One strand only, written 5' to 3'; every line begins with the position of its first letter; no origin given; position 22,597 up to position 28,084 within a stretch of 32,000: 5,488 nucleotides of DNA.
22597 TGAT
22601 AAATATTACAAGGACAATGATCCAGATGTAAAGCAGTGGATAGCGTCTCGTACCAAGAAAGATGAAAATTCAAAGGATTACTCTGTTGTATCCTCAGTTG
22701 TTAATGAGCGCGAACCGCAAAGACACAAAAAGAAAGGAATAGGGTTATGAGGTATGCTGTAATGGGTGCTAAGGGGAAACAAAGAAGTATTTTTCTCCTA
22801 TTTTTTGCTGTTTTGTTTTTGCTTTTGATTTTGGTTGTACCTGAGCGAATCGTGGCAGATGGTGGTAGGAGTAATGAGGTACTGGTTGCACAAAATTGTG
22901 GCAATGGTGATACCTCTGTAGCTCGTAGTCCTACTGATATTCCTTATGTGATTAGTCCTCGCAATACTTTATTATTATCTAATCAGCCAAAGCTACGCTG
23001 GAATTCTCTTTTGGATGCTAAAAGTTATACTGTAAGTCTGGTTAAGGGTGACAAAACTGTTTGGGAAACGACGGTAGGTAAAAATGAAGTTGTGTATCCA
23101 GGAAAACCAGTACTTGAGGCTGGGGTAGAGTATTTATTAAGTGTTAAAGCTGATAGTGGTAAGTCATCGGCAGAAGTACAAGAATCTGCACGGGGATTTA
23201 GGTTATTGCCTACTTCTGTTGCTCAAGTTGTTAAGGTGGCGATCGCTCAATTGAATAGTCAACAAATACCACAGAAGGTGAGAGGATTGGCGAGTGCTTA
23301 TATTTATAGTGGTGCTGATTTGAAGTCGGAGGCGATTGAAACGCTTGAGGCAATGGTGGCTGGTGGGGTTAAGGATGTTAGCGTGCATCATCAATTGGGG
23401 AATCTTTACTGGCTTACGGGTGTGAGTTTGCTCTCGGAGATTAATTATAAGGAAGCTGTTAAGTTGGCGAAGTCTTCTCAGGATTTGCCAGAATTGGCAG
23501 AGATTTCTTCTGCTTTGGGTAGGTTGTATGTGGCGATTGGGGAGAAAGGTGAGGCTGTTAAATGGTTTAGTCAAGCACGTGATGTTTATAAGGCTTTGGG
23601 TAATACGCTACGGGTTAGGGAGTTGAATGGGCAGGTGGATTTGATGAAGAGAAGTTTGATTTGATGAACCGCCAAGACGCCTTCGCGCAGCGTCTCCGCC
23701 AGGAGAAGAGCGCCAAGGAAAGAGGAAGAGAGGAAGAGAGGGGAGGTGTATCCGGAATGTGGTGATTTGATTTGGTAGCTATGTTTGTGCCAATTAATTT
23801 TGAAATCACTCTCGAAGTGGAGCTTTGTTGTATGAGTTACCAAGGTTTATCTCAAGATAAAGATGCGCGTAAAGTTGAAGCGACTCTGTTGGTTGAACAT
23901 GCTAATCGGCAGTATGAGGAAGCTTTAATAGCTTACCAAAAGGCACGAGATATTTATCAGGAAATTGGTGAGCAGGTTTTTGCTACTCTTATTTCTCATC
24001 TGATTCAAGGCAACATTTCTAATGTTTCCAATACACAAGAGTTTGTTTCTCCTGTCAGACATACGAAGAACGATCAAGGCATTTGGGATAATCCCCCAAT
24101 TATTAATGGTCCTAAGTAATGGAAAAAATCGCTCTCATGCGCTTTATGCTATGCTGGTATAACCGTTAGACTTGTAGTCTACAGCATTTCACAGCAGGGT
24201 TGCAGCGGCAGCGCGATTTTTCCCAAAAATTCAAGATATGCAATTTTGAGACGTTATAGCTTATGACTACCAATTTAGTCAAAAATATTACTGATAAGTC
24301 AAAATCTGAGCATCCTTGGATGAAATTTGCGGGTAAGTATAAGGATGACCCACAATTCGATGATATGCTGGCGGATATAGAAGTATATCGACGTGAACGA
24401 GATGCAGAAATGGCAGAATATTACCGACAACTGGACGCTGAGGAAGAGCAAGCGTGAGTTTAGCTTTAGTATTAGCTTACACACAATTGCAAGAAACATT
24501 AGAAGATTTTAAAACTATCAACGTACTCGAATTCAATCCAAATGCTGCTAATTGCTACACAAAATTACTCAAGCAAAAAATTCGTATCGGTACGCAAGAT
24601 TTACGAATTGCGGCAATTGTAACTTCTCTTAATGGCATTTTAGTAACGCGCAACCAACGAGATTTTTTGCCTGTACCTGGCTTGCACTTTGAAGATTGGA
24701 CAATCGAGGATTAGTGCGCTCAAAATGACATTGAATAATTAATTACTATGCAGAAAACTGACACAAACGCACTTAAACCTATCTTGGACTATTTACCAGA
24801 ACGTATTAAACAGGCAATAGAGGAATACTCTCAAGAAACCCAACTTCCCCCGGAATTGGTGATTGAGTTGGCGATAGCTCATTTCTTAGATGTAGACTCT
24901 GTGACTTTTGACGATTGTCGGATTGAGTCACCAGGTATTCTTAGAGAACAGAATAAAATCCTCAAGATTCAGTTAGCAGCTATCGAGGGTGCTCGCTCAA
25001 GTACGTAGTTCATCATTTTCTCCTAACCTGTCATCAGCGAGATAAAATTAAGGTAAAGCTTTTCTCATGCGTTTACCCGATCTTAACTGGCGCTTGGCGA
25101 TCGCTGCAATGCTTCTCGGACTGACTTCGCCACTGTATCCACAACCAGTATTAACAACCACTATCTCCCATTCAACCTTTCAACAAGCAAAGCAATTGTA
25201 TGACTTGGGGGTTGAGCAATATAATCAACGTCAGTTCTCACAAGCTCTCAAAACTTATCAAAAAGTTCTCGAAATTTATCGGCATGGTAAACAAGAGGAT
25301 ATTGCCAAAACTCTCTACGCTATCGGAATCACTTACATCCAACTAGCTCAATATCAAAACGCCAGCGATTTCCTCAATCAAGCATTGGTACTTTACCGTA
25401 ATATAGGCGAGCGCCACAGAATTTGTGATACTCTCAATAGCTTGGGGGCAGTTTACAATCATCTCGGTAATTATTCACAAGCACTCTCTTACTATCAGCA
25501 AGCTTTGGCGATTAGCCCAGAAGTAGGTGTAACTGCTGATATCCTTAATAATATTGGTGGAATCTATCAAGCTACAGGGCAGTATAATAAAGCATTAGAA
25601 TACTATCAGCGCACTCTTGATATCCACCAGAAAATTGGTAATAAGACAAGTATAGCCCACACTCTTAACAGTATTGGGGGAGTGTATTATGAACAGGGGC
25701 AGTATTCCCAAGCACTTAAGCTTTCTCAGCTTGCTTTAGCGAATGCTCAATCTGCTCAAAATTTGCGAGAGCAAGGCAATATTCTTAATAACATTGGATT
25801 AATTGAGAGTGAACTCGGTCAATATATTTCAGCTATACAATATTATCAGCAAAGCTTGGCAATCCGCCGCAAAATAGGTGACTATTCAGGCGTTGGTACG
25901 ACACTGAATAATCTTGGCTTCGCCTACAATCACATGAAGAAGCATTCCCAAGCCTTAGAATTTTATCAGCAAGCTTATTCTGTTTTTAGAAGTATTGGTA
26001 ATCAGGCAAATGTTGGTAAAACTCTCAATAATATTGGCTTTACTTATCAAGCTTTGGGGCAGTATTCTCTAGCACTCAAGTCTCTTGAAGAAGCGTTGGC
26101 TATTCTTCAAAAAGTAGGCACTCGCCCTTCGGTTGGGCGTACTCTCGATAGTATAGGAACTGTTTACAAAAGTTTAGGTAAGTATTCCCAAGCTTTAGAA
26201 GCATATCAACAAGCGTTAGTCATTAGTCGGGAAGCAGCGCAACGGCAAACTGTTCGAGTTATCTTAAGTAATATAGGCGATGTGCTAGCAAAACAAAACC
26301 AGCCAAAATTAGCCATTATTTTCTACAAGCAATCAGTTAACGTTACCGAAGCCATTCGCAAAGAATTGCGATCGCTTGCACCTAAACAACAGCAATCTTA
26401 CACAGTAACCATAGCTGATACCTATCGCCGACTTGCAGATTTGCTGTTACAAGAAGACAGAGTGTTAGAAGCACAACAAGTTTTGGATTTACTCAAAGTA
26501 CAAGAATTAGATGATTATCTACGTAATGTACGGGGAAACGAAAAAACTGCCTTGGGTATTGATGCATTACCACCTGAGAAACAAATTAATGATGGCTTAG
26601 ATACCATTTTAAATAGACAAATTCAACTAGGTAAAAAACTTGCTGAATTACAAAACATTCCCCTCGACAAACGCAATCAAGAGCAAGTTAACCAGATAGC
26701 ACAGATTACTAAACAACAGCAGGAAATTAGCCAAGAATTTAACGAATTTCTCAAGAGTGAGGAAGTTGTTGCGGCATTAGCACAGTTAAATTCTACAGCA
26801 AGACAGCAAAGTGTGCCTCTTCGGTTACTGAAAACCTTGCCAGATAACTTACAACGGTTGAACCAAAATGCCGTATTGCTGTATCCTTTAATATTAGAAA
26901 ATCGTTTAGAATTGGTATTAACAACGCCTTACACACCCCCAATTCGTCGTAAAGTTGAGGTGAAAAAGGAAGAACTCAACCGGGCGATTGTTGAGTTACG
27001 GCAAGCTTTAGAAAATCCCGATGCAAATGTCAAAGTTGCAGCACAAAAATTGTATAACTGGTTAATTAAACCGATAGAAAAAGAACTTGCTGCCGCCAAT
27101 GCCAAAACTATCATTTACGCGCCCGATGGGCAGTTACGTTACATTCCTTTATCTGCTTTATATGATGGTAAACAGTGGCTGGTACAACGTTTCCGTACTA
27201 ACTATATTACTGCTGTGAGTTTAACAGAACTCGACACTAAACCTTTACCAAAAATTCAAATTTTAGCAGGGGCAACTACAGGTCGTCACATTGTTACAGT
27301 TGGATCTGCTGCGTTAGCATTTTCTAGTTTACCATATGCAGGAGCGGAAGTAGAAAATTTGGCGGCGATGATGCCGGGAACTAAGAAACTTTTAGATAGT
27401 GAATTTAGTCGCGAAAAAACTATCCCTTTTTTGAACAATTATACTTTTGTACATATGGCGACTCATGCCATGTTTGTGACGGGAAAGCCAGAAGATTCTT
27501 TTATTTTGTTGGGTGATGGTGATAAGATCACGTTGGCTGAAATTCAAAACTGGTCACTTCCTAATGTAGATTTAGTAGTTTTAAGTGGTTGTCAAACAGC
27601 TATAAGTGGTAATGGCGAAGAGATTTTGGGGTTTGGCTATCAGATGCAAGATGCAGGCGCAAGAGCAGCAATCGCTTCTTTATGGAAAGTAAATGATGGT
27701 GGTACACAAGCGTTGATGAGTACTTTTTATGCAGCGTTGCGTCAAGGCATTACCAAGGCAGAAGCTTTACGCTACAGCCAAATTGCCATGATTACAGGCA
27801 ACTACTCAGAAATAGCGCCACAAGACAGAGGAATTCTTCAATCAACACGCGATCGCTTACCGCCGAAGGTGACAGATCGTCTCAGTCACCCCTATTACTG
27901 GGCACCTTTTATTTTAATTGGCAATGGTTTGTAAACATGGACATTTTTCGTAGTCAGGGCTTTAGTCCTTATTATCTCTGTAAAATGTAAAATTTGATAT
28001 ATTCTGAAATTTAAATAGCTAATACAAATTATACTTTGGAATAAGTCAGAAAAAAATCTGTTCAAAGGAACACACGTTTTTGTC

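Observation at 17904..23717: Candidate undescribed STAND-centred module: sensor-less HTH/NB-ARC ATPase + coupled membrane Ser/Thr kinase-TPR + periplasmic TPR protein, divergent from a leaderless chymotrypsin-fold protease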

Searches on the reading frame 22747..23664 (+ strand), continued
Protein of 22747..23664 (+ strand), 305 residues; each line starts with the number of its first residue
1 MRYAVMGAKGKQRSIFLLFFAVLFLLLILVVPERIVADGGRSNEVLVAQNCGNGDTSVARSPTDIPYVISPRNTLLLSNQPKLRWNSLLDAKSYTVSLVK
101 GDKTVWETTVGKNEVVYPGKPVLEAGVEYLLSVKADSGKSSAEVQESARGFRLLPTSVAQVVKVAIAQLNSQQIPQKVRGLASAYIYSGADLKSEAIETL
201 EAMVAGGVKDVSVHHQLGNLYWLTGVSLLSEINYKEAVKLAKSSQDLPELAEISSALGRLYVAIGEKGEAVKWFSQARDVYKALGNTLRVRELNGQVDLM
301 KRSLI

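Call 86: search_dna_similar(query=window:22747-23664:+, collection=plasmids, mode=protein, max_evalue=0.00001, max_rows=15)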
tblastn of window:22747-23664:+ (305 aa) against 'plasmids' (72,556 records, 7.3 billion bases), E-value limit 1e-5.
Records with a match: 25; places in all: 26; records where one place covers at least 80% of the query: 0.
Best place of each record, by identity: <60% 25.
By first word of the organism name: Nostoc 20; Pseudanabaena 1; Fischerella 1; Nodularia 1; Acaryochloris 1; Halotia 1.
By predicted mobility (MOB-suite, as given by PLSDB): non-mobilizable 12; conjugative 9; mobilizable 4.
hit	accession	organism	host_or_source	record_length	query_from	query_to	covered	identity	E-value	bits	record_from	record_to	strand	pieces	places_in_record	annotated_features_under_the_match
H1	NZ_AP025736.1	Nostoc cf. commune SO-36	-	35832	61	302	79%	39.5%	1e-41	160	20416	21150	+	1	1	hypothetical protein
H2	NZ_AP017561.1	Pseudanabaena sp. ABRG5-3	-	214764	54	294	79%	29.0%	5e-15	83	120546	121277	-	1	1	tetratricopeptide repeat protein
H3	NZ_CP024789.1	Nostoc flagelliforme CCNUN1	cell culture,desert soil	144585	37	257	72%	29.4%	1e-11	73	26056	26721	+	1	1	hypothetical protein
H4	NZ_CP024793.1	Nostoc flagelliforme CCNUN1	cell culture,desert soil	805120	37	257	72%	29.4%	1e-11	73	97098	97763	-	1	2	hypothetical protein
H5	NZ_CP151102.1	Nostoc sp. UHCC 0302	isolated culture,lake sediment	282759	64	257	64%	33.0%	3e-13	77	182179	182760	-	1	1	hypothetical protein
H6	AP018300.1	Fischerella sp. NIES-4106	-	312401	54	263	69%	29.4%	2e-14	81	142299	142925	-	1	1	hypothetical protein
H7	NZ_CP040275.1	Nostoc sp. C052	Blasia pusilla,pure culture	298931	56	257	66%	30.1%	3e-12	74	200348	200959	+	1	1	hypothetical protein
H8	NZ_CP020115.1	Nodularia spumigena UHCC 0039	DNA sample,Gulf of Finland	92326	45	252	68%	29.0%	7e-10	67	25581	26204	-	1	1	hypothetical protein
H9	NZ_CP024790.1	Nostoc flagelliforme CCNUN1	cell culture,desert soil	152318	64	257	64%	30.8%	1e-12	76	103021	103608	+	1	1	hypothetical protein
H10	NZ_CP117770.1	Nostoc sp. UHCC 0926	whole organism,lichen surface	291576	68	257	62%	31.1%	1e-8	64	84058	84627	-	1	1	hypothetical protein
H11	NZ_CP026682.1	Nostoc sp. 'Peltigera membranacea cyanobiont' N6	Lichen thallus,Peltigera membranacea ...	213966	68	257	62%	30.8%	4e-8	62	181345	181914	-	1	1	hypothetical protein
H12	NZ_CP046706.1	Nostoc sp. ATCC 53789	-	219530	68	257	62%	29.7%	2e-7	60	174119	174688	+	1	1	hypothetical protein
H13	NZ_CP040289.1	Nostoc sp. C057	Phaeoceros,pure culture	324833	68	257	62%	29.7%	2e-7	60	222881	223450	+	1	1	hypothetical protein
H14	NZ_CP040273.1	Nostoc sp. C052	Blasia pusilla,pure culture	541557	68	257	62%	29.7%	2e-7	60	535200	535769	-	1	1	hypothetical protein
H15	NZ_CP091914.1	Nostoc sp. UHCC 0870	cell culture,Brackish water, ...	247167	54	252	65%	28.2%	7e-14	79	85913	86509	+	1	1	hypothetical protein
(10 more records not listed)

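Call 87: get_annotated_region(hit=H1, flank=9000)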
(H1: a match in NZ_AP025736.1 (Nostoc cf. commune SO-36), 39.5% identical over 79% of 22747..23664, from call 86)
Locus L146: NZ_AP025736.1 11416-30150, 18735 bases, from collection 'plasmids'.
description: Nostoc cf. commune SO-36 plasmid pANSO36D, complete sequence
organism: Nostoc cf. commune SO-36 (NCBI taxid 449208)
taxonomy: Bacteria; Cyanobacteriota; Cyanophyceae; Nostocales; Nostocaceae; Nostoc; Nostoc commune; Nostoc cf. commune SO-36
host: -; source: -; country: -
typing (MOB-suite, as given by PLSDB): non-mobilizable
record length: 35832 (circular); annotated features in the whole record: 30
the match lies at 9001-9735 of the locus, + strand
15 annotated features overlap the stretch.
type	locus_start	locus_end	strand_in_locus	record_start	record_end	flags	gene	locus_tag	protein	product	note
CDS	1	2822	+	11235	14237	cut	-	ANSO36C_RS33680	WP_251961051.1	DUF3987 domain-containing protein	-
CDS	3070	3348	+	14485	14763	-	-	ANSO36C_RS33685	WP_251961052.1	hypothetical protein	-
CDS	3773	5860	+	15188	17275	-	-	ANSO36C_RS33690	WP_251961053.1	hypothetical protein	-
CDS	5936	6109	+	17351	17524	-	-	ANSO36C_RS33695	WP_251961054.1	hypothetical protein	-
CDS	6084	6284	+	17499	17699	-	-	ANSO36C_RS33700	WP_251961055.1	hypothetical protein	-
CDS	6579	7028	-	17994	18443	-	-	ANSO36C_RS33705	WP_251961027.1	hypothetical protein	-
CDS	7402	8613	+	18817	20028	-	-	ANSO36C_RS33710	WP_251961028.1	tetratricopeptide repeat protein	-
CDS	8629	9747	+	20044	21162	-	-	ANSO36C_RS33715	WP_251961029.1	hypothetical protein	-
CDS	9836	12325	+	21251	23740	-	-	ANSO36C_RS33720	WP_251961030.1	tetratricopeptide repeat protein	-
CDS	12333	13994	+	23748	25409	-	-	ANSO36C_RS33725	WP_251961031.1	CHAT domain-containing tetratricopeptide repeat protein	-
CDS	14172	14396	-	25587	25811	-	-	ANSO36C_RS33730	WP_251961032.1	hypothetical protein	-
CDS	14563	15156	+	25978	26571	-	-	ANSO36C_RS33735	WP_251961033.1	ParA family protein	-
CDS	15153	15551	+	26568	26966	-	-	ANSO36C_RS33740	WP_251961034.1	hypothetical protein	-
CDS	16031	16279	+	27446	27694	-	-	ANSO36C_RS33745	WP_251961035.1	helix-turn-helix transcriptional regulator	-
CDS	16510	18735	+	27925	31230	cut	-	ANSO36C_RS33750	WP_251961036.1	type ISP restriction/modification enzyme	-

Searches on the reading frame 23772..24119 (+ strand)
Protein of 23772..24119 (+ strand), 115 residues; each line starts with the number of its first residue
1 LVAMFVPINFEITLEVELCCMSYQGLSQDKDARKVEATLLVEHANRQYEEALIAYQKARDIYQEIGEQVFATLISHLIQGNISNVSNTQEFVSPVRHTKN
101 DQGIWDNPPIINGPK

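Call 5: search_protein_families(library=pfam, proteins=[window:23772-24119:+], max_evalue=0.01)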
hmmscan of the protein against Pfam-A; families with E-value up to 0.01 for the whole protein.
window:23772-24119:+ (115 aa): 1 family
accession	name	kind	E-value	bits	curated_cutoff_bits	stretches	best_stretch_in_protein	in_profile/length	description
PF13424.12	TPR_12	-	0.0062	17.1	30.1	1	41-73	12-45/77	Tetratricopeptide repeat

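Call 6: search_protein_families(library=ncbifam, proteins=[window:23772-24119:+], max_evalue=0.01)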
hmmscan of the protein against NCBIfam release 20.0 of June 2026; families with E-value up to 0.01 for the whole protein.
window:23772-24119:+ (115 aa): 0 families

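Call 7: search_protein_families(library=padloc, proteins=[window:23772-24119:+], max_evalue=0.01)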
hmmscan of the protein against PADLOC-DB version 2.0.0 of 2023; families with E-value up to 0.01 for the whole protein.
window:23772-24119:+ (115 aa): 0 families

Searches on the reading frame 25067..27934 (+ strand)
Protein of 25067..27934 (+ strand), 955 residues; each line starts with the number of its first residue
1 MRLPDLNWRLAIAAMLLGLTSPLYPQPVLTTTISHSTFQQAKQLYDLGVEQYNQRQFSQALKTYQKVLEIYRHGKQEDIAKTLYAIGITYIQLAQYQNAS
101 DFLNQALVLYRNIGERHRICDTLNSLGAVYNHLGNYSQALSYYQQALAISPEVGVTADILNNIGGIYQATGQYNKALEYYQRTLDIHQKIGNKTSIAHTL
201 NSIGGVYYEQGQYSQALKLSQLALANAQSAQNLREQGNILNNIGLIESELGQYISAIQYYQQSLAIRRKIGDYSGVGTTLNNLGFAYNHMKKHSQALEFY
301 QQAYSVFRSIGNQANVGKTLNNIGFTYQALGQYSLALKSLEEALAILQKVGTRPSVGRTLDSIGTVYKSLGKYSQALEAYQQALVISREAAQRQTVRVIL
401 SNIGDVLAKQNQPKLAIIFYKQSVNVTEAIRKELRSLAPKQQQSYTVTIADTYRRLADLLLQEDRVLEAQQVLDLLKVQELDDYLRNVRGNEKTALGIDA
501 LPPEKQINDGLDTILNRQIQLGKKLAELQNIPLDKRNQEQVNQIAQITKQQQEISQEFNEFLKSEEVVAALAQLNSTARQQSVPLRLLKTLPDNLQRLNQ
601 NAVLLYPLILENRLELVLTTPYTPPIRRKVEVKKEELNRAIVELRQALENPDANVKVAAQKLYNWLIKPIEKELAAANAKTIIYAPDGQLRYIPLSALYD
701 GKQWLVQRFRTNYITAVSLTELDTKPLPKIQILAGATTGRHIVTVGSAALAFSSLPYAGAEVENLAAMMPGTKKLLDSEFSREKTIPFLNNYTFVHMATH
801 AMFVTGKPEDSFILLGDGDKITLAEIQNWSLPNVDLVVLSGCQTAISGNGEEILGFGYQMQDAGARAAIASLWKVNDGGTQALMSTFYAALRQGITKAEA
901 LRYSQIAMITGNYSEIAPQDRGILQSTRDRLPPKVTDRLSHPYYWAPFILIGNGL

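Call 5: search_protein_families(library=pfam, proteins=[window:25067-27934:+], max_evalue=0.01)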
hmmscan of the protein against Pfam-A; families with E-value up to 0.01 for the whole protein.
window:25067-27934:+ (955 aa): 25 families
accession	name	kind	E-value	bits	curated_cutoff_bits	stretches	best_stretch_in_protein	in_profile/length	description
PF13424.12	TPR_12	-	2.8e-74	245.8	30.1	5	156-228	2-76/77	Tetratricopeptide repeat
PF12770.12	CHAT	-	8.7e-61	206.3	24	1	658-953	3-289/289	CHAT domain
PF00515.34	TPR_1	-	1.5e-58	192.8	27.8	7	121-152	2-33/34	Tetratricopeptide repeat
PF13374.12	TPR_10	-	7.1e-51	169.3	27.5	7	156-189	1-34/42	Tetratricopeptide repeat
PF07719.23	TPR_2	-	1.8e-43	143.5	27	5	122-152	3-33/34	Tetratricopeptide repeat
PF13181.12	TPR_8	-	5.1e-33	110.8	25.7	3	122-152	3-33/34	Tetratricopeptide repeat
PF13176.12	TPR_7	-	8e-30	100.8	27.9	3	122-152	1-31/36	Tetratricopeptide repeat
PF24885.1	TPR_NPHP3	-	7.1e-24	84.9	100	4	117-229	96-215/239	Nephrocystin-3 TPR domain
PF14938.12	SNAP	-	3.3e-19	69.9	25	3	36-147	29-142/282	Soluble NSF attachment protein, SNAP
PF13428.12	TPR_14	-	2.7e-14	52.7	23.5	0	125-152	6-33/44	Tetratricopeptide repeat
PF17874.7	TPR_MalT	-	5.5e-13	49.3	45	3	55-198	15-163/336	MalT-like TPR region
PF13414.12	TPR_11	-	3.9e-11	42.9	26.8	2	364-391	1-28/42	TPR repeat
PF14559.12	TPR_19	-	1.4e-10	41.8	25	1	134-188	5-56/68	Tetratricopeptide repeat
PF13174.12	TPR_6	-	2.1e-10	41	26.3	0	44-71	3-30/33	Tetratricopeptide repeat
PF13371.12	TPR_9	-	2.2e-09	37.7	35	0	89-152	4-61/73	Tetratricopeptide repeat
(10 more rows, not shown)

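Call 6: search_protein_families(library=ncbifam, proteins=[window:25067-27934:+], max_evalue=0.01)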
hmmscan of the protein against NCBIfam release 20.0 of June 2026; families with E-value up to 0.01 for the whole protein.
window:25067-27934:+ (955 aa): 15 families
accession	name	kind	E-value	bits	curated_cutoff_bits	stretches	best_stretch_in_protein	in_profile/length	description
NF053520.1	HK_Porph_FimS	equivalog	4.2e-40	137.6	600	4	39-246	42-253/618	sensor histidine kinase FimS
NF041717.1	HaaA_phane_TPR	equivalog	5.7e-36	124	1125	2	157-434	592-869/882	cyclophane-containing RiPP biosynthesis TPR protein HaaT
NF002725.1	PRK02603.1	equivalog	1.9e-25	89.9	143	4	134-215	49-124/173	photosystem I assembly protein Ycf3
NF053617.1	SARPRegAfsRStmc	equivalog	1.5e-24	86.1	1430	2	184-429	723-968/986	SARP-family global regulator AfsR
NF040586.1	FxSxx_TPR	equivalog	4.4e-22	78.4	300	2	51-230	395-589/830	FxSxx-COOH system tetratricopeptide repeat protein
NF040959.1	MamA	equivalog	4.1e-21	75.4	200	2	40-187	70-203/204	magnetosome protein MamA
NF053720.1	NsdA_fam_reg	subfamily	6.3e-20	72.1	75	4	157-230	201-274/432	NsdA family TPR-like regulatory protein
NF053779.1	BT3442_fam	equivalog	6.6e-18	64.7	940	3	103-274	85-260/563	BT3442 family protein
TIGR02521.1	type_IV_pilW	equivalog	5.5e-15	55.6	154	4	126-269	37-167/234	type IV pilus biogenesis/stability protein PilW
TIGR02795.1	tol_pal_ybgF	equivalog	7.4e-08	33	90.1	1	44-110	42-106/119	tol-pal system protein YbgF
NF033762.1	social_mot_Tgl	equivalog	1.3e-07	31.2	225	1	126-239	37-142/252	social motility TPR repeat lipoprotein Tgl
NF047507.1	TPR_BatC_Lepto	exception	1.4e-05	24.7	175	0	130-189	68-128/214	TPR repeat-containing protein BatC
NF008757.0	PRK11788.1-5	equivalog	2.8e-05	23.5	363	1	103-312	91-284/388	lipopolysaccharide assembly protein LapB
TIGR02552.1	LcrH_SycD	equivalog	0.00033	20.4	104.8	0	80-151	18-83/136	SycD/LcrH family type III secretion system chaperone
NF052243.1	T4PFormProtSgmX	equivalog_domain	0.0019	16.5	1800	0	74-190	890-1003/1065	type IV pili formation protein SgmX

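Call 7: search_protein_families(library=padloc, proteins=[window:25067-27934:+], max_evalue=0.01)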
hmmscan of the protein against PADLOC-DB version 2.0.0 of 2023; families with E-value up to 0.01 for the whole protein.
window:25067-27934:+ (955 aa): 7 families
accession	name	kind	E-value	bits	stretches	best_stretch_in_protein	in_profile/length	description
PDLC01169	TPR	-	4.5e-33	112.7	4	320-429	112-220/252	TPR repeats containing protein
PDLC01171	TPR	-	5.3e-15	53.4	2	41-186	141-282/504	TPR repeats containing protein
PDLC01092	C3a198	-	9.6e-10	36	2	42-220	159-336/523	TPR protein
PDLC05012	PDC-S39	-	4.2e-06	23.8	1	39-118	217-306/615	-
PDLC01078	C3a156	-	2e-05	22.4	1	164-302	92-208/268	oxidoreductase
PDLC03832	BovA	-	4.6e-05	20.6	1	791-913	546-671/711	-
PDLC02907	TPR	-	0.00034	17.3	0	119-193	582-650/864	-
